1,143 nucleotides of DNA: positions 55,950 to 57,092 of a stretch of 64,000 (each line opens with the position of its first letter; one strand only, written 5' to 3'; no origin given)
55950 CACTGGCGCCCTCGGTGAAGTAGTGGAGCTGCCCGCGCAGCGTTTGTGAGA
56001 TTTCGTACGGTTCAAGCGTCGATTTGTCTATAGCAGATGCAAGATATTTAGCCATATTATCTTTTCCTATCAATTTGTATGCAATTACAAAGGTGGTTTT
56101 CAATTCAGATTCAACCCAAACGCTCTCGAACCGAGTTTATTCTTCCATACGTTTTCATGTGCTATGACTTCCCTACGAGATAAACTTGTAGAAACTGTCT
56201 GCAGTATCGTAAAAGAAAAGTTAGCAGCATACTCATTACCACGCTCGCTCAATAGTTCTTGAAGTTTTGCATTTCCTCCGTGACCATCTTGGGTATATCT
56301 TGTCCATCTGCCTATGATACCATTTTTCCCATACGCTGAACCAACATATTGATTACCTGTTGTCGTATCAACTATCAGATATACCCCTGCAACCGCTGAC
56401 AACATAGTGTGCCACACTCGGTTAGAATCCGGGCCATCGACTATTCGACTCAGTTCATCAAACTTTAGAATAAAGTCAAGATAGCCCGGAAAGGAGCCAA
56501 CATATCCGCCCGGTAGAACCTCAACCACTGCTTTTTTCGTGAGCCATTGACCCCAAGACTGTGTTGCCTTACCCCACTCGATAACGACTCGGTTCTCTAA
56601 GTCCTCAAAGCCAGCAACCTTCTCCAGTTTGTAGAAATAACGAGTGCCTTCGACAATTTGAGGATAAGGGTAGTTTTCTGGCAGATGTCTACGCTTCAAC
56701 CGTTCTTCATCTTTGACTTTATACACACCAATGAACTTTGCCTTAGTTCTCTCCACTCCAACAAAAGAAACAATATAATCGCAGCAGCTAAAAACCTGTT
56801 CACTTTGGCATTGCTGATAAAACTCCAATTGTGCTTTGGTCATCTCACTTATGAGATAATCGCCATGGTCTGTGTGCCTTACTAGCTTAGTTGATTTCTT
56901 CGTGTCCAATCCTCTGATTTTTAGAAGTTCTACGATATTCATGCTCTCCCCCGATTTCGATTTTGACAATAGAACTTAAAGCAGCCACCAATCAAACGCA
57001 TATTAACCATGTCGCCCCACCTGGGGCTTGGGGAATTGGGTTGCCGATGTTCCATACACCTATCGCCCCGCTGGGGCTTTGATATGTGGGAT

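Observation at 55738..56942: AT-rich two-gene islet: GIY-YIG nuclease with unknown N-terminal domain plus translationally coupled acidic small protein, bracketed by REPs/MITEs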

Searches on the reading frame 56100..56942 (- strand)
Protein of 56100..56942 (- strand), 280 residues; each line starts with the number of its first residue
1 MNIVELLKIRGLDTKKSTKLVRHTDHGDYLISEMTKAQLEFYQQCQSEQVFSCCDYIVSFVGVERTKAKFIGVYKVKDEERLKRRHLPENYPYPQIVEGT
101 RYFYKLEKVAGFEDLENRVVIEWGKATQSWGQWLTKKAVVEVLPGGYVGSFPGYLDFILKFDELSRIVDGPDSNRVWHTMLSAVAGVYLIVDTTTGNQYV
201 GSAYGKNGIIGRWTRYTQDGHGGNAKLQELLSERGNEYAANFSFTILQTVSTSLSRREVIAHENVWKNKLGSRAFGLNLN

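Call 4: search_protein_families(library=pfam, proteins=[window:56100-56942:-], max_evalue=1)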
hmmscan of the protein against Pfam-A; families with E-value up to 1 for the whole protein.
window:56100-56942:- (280 aa): 1 family
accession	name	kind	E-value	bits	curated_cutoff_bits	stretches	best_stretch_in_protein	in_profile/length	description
PF01541.30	GIY-YIG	-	0.0035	18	22.6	1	186-272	3-74/78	GIY-YIG catalytic domain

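Call 5: search_protein_families(library=padloc, proteins=[window:56100-56942:-], max_evalue=1)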
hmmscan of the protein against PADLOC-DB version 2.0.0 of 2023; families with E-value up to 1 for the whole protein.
window:56100-56942:- (280 aa): 3 families
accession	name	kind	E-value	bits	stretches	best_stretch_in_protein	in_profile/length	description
PDLC03973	UzuA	-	2.2e-90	301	1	1-280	3-278/278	-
PDLC03974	UzuA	-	1.1e-50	170.8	1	16-280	52-310/310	-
PDLC03701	HEase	-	0.0018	16.2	1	185-279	3-92/271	homing endonuclease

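Call 7: search_protein_families(library=ncbifam, proteins=[window:56100-56942:-], max_evalue=1)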
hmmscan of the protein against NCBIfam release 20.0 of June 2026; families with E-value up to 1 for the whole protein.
window:56100-56942:- (280 aa): 1 family
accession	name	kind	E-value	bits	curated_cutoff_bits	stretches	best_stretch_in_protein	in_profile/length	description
TIGR01453.1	grpIintron_endo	subfamily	1.1e-08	35.3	56.05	1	185-279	2-87/215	group I intron endonuclease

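Call 8: search_protein_families(library=phrogs, proteins=[window:56100-56942:-], max_evalue=1)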
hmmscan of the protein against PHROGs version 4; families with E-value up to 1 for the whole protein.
window:56100-56942:- (280 aa): 4 families
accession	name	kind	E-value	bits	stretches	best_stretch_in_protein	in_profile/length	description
phrog_26160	-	unknown function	2.1e-35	123.2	1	24-280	27-278/278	-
phrog_314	-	DNA, RNA and nucleotide metabolism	0.00024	21.2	1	184-279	178-262/574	homing endonuclease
phrog_8790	-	DNA, RNA and nucleotide metabolism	0.22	12.5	1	53-116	115-174/241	restriction endonuclease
phrog_447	-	other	0.22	12.4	0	183-252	25-98/148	NAD synthetase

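Call 13: find_homologous_proteins(query=window:56100-56942:-)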
Query window:56100-56942:- (280 aa): 1879 proteins with E <= 0.001 among 2714 candidates; the best 120 are listed.
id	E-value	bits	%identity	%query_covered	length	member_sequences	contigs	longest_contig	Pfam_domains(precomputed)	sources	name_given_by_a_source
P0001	3.3e-171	586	89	100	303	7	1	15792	-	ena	-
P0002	2.4e-169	580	90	100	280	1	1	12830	-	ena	-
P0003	3.9e-154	530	82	100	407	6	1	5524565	-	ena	-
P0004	1.7e-151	521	81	100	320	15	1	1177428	-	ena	-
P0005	6.8e-150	516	79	100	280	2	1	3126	-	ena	-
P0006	4.7e-149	513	80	100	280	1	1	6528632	-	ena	-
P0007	7.2e-146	503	78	100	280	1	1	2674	-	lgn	-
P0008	3.3e-144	497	79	100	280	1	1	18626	-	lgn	-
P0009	4.9e-142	490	75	100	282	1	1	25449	-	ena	-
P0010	1.3e-141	489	77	100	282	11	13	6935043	-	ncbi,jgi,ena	jgi:hypothetical protein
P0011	2.6e-141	488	76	100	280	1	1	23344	-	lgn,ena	-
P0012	5.0e-141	487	80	93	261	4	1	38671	-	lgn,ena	-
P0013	1.9e-137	475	75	100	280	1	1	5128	-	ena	-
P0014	8.2e-137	473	74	100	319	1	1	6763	-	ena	-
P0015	4.2e-135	467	73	100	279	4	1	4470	-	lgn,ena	-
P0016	2.4e-134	465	71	100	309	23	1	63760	PF01541.31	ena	-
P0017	1.3e-133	463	71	100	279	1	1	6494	PF01541.31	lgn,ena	-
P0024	5.4e-103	362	64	87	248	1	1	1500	PF01541.31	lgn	-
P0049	8.3e-91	322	52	100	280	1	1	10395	PF01541.31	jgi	jgi:hypothetical protein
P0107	8.5e-86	306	49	100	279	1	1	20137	PF01541.31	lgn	-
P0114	1.6e-85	305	53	100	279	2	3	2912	PF01541.31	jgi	jgi:hypothetical protein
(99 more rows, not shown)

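Call 15: find_encoding_contigs(protein=P0003, flank=6000, max_places=3)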
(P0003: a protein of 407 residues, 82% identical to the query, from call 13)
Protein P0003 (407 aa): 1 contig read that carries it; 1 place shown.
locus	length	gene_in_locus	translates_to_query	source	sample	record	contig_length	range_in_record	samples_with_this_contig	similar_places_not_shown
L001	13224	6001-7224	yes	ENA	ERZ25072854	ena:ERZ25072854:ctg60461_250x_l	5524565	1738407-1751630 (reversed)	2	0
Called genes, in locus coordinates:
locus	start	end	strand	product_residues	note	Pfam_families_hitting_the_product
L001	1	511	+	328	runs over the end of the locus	PF03544:TonB_C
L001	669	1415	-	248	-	PF00106:adh_short, PF08659:KR, PF13561:adh_short_C2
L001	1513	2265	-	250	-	-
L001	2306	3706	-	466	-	-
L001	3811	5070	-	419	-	PF13378:MR_MLE_C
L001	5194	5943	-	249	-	PF05721:PhyH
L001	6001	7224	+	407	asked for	-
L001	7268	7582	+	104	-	-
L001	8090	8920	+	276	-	PF02668:TauD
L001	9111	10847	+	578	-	-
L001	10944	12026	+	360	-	PF01408:GFO_IDH_MocA, PF02894:GFO_IDH_MocA_C (weak), PF22725:GFO_IDH_MocA_C3 (weak)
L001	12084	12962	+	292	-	PF03328:HpcH_HpaI, PF15617:C-C_Bond_Lyase, PF22484:DUF6986 (weak)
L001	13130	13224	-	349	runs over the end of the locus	PF00158:Sigma54_activat, PF14532:Sigma54_activ_2, PF07728:AAA_5, PF25601:AAA_lid_14, PF02954:HTH_8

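Call 16: find_encoding_contigs(protein=P0001, flank=6000, max_places=3)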
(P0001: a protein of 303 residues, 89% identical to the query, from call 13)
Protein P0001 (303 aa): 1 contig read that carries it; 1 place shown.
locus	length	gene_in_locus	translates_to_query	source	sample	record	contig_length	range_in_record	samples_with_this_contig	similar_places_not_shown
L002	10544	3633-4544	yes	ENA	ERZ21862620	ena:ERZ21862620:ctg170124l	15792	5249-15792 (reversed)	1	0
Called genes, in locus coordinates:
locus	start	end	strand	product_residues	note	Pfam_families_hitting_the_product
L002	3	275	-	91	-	?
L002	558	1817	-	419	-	PF13378:MR_MLE_C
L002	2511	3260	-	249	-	PF05721:PhyH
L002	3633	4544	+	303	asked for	-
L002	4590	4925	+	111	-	-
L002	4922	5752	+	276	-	PF02668:TauD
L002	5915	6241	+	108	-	PF03328:HpcH_HpaI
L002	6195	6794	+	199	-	PF03328:HpcH_HpaI, PF15617:C-C_Bond_Lyase (weak)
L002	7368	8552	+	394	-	-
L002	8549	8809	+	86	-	-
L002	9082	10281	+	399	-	PF08442:ATP-grasp_2, PF13549:ATP-grasp_5, PF24948:Citrate_synth_N (faint), PF16114:Citrate_bind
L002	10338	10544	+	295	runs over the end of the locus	PF02629:CoA_binding, PF00549:Ligase_CoA, PF13607:Succ_CoA_lig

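Call 35: predict_structure(alignment_id=A2)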
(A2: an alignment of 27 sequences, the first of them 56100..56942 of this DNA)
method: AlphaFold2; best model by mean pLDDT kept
length: 280 residues; sequences in the alignment: 27
mean_pLDDT: 88.5   pTM: 0.64
mean pLDDT of the five models: 88.5, 87.7, 84.6, 83.3, 79.7
residues with pLDDT >= 90: 162; 70-90: 104; 50-70: 12; < 50: 2
segments of 3 or more residues with pLDDT < 50: none
pLDDT, mean of each block of 10 residues (from residue 1): 94 95 88 88 90 94 88 93 80 83 92 90 74 92 81 89 93 90 94 91 91 93 90 91 95 90 88 60
secondary structure, 60 per line:
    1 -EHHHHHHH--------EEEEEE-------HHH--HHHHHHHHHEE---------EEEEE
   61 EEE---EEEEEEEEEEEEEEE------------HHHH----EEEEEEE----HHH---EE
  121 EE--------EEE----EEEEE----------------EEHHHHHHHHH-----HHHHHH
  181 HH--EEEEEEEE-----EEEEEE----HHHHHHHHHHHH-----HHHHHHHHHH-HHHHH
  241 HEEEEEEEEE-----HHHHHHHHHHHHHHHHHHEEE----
elements in order: H3-9 E18-23 H36-44 E56-63 E67-81 H94-97 E102-108 E119-122 E131-133 E138-142 H161-169 H175-182 E185-192 E198-203 H208-219 H225-234 H236-241 E242-250 H256-273 E274-276

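Call 51: find_related_loci(query=A2, collection=metagenome_contigs, flank=3000)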
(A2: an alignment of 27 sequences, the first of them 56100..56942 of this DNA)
Query A2 (280 aa) in metagenome_contigs; peptide patterns used: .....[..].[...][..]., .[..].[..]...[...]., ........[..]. (x = any residue, [..] = any of these).
600 stretches matched a pattern (row limit reached: there are more); 522 encode a relative of the query (tblastn E <= 1e-3); the best 80 are kept; 80 distinct loci.
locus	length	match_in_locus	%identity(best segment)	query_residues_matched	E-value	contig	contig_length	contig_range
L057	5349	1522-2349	54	1-278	3e-96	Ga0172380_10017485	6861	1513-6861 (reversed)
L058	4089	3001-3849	51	1-280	3e-93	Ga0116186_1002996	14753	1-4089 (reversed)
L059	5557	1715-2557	51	1-280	3e-93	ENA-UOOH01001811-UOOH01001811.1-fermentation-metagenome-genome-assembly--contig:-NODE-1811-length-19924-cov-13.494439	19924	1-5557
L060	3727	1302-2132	49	1-280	1e-92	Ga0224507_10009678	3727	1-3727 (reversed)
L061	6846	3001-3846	47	1-280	5e-91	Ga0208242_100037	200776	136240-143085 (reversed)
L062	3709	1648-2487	48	1-280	1e-88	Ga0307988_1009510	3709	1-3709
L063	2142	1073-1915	49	1-280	6e-91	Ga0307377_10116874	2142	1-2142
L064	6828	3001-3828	51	1-280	3e-86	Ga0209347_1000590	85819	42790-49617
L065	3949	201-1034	49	1-280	2e-86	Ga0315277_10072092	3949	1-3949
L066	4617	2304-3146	50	1-280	2e-86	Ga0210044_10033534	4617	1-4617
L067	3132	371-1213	50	1-280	2e-87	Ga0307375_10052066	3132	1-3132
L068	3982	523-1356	51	1-280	3e-86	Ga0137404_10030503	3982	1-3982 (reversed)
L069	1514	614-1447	51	1-280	8e-91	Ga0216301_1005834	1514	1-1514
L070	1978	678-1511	45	3-280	2e-89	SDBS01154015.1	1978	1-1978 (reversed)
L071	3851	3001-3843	48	1-280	5e-85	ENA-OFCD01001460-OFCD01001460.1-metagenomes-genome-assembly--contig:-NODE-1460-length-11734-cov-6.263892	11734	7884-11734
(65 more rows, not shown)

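Call 52: find_related_loci(query=A2, collection=viral_contigs, flank=5000)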
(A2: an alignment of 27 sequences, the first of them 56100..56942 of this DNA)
Query A2 (280 aa) in viral_contigs; peptide patterns used: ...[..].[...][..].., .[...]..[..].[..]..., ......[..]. (x = any residue, [..] = any of these).
30 stretches matched a pattern; 16 encode a relative of the query (tblastn E <= 1e-3); 16 distinct loci.
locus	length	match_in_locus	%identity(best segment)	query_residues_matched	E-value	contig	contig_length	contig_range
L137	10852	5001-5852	51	1-280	9e-88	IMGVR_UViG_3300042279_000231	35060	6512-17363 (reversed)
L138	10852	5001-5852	47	1-280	4e-85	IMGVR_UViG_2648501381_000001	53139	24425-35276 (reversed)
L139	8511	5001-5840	43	1-280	2e-65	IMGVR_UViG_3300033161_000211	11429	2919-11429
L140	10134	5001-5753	41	16-280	9e-60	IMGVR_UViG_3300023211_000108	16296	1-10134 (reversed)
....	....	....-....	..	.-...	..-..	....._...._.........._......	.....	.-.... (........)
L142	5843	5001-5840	37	1-280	4e-50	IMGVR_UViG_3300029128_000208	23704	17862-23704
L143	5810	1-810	35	11-280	1e-45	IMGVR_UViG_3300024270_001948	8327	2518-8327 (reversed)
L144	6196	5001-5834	34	1-280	8e-44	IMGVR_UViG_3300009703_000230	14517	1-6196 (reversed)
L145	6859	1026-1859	34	1-280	1e-43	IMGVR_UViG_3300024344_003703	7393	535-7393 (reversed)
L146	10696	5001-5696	34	42-280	1e-32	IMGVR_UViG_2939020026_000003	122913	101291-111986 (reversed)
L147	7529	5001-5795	30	15-280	1e-31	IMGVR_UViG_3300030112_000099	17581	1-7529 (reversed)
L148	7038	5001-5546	38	104-280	1e-30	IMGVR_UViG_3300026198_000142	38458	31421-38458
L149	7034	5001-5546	38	104-280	1e-30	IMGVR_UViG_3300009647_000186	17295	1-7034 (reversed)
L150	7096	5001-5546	36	104-280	7e-30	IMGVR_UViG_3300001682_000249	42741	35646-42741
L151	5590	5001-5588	35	1-195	3e-28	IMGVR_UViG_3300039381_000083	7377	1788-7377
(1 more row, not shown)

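Call 61: search_solved_structures(query=A2, max_evalue=10, show_alignments=3)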
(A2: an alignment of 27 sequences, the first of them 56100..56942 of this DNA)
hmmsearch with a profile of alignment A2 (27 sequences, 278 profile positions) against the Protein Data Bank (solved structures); distinct sequences matched with E-value up to 10: 3.
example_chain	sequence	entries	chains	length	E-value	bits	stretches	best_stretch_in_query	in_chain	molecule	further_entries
1mk0_A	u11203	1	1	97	5.7e-05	25.8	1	184-277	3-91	Intron-associated endonuclease 1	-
1ln0_A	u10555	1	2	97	5.8e-05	25.8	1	184-277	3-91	intron-associated endonuclease 1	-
1uso_A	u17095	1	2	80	1.2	11.6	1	80-130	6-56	HEPATOCYTE NUCLEAR FACTOR 1-ALPHA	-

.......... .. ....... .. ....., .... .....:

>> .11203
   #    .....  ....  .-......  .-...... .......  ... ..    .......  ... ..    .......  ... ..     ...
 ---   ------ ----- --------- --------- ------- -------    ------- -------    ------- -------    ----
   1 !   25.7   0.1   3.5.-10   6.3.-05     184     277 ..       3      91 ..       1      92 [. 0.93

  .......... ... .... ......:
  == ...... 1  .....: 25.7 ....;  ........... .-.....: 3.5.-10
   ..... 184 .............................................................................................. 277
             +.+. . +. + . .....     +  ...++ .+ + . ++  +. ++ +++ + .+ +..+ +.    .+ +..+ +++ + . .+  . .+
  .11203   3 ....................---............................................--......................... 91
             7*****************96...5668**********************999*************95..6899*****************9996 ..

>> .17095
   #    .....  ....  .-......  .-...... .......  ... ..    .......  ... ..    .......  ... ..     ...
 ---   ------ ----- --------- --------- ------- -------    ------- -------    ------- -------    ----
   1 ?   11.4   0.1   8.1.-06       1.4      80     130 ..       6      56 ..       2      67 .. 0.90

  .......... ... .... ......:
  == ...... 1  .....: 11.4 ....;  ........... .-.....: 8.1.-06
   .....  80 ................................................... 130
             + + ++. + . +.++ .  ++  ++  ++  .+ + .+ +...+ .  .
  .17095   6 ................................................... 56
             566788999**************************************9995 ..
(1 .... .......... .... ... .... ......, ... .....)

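Call 67: search_dna_similar(query=window:56100-56942:-, collection=plasmids, mode=protein, max_rows=25)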
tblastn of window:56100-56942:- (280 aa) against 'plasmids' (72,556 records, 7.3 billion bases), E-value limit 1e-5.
Records with a match: 420; places in all: 425; records where one place covers at least 80% of the query: 352.
Best place of each record, by identity: <60% 420.
By first word of the organism name: Klebsiella 199; Enterobacter 69; Bacillus 33; Lactiplantibacillus 13; Acinetobacter 7; Alteromonas 7; Sphingobium 7; Pediococcus 7; Escherichia 6; Rhizobium 6; and 39 more.
By predicted mobility (MOB-suite, as given by PLSDB): non-mobilizable 257; conjugative 117; mobilizable 46.
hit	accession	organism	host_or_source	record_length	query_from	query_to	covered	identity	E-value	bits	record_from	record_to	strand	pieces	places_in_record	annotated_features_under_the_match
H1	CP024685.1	Bacillus wiedmannii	cell culture,soil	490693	1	280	100%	46.2%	9e-73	249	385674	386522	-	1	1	excinuclease ABC subunit C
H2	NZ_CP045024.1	Bacillus thuringiensis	whole organism,soil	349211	5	280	99%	45.2%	7e-63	221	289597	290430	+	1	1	GIY-YIG nuclease family protein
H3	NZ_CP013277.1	Bacillus thuringiensis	Vectobac,bacterial clone,Commercial ...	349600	5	280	99%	45.2%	7e-63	221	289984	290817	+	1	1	GIY-YIG nuclease family protein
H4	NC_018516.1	Bacillus thuringiensis HD-789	-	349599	5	280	99%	45.2%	7e-63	221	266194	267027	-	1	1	GIY-YIG nuclease family protein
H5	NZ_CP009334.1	Bacillus thuringiensis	-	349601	5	280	99%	45.2%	7e-63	221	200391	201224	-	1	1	GIY-YIG nuclease family protein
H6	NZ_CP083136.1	Bacillus thuringiensis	whole organism,Biopesticide Solbac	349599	5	280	99%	45.2%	7e-63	221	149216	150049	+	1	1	GIY-YIG nuclease family protein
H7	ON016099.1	Bacillus thuringiensis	-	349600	5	280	99%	45.2%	7e-63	221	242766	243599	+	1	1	GIY-YIG nuclease family protein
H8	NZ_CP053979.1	Bacillus thuringiensis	-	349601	5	280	99%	45.2%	7e-63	221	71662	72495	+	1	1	GIY-YIG nuclease family protein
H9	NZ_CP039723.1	Bacillus thuringiensis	whole organism,soil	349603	5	280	99%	45.2%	7e-63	221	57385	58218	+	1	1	GIY-YIG nuclease family protein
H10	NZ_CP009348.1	Bacillus thuringiensis HD1002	Sewage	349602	5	280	99%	45.2%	7e-63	221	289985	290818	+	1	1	GIY-YIG nuclease family protein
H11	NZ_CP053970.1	Bacillus thuringiensis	-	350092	5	280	99%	45.2%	7e-63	221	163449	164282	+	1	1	GIY-YIG nuclease family protein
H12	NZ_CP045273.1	Priestia megaterium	pure culture,Paper surface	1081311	1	280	100%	41.2%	3e-61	216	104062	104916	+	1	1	none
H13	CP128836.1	Rossellomorea sp. AcN35-11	-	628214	1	278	99%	40.7%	1e-58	208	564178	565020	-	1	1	GIY-YIG nuclease family protein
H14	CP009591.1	Bacillus cereus G9241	Human clinical sample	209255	1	280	100%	40.1%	7e-58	206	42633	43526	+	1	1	GIY-YIG catalytic domain protein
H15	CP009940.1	Bacillus cereus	Homo sapiens,Human clinical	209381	1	280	100%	40.1%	7e-58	206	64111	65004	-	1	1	GIY-YIG catalytic domain protein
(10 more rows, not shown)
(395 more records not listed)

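Call 68: search_dna_similar(query=window:56100-56942:-, collection=phages, mode=protein, max_rows=25)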
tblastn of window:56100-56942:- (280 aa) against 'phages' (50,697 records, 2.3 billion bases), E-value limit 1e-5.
Records with a match: 3; places in all: 3; records where one place covers at least 80% of the query: 2.
Best place of each record, by identity: <60% 3.
By first word of the organism name: Klebsiella 2; Bacteriophage 1.
By host as written in the record: Klebsiella pneumoniae ST13-OXA48 1; Klebsiella pneumoniae subsp. pneumoniae LC-1825/18 1; - 1.
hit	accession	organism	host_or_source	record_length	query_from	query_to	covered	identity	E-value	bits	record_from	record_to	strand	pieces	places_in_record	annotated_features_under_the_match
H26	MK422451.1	Klebsiella phage ST13-OXA48phi12.3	Klebsiella pneumoniae ST13-OXA48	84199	20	280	93%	29.2%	2e-20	96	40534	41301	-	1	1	GIY-YIG nuclease family protein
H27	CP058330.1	Klebsiella phage vB_Kpn_1825-KPC53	Klebsiella pneumoniae subsp. pneumoniae ...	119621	20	280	93%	29.2%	2e-20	96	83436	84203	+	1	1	record has no annotation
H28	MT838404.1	Bacteriophage sp.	human fecal samples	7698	177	280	37%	43.4%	2e-17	87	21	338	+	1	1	record has no annotation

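Call 69: get_annotated_region(hit=H2, flank=4000)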
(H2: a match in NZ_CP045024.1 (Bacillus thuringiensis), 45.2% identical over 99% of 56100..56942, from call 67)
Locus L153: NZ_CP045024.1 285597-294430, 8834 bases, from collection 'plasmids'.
description: Bacillus thuringiensis strain JW-1 plasmid p2, complete sequence
organism: Bacillus thuringiensis (NCBI taxid 1428)
taxonomy: Bacteria; Bacillota; Bacilli; Bacillales; Bacillaceae; Bacillus; Bacillus thuringiensis
host: -; source: whole organism,soil; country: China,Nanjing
typing (MOB-suite, as given by PLSDB): non-mobilizable
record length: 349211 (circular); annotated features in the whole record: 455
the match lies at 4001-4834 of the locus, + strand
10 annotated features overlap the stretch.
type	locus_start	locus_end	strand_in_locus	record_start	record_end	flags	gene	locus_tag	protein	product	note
CDS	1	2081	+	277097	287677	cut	-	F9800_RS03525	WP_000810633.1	isopeptide-forming domain-containing fimbrial protein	GO:0018262 - isopeptide cross-linking [Evidence IEA]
CDS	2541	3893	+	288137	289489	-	-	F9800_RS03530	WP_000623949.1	immunoglobulin-like domain-containing protein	-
CDS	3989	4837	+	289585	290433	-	-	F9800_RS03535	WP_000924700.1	GIY-YIG nuclease family protein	-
CDS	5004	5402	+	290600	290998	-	-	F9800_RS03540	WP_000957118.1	PH domain-containing protein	-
CDS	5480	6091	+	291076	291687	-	-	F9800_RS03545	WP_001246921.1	hypothetical protein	-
CDS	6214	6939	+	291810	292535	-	-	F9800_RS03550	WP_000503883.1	hypothetical protein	-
CDS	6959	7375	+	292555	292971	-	-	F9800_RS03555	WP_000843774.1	hypothetical protein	-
CDS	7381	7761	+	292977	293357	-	-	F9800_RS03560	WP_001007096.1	hypothetical protein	-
CDS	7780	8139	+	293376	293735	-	-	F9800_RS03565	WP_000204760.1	hypothetical protein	-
CDS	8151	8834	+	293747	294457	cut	-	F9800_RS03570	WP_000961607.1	hypothetical protein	-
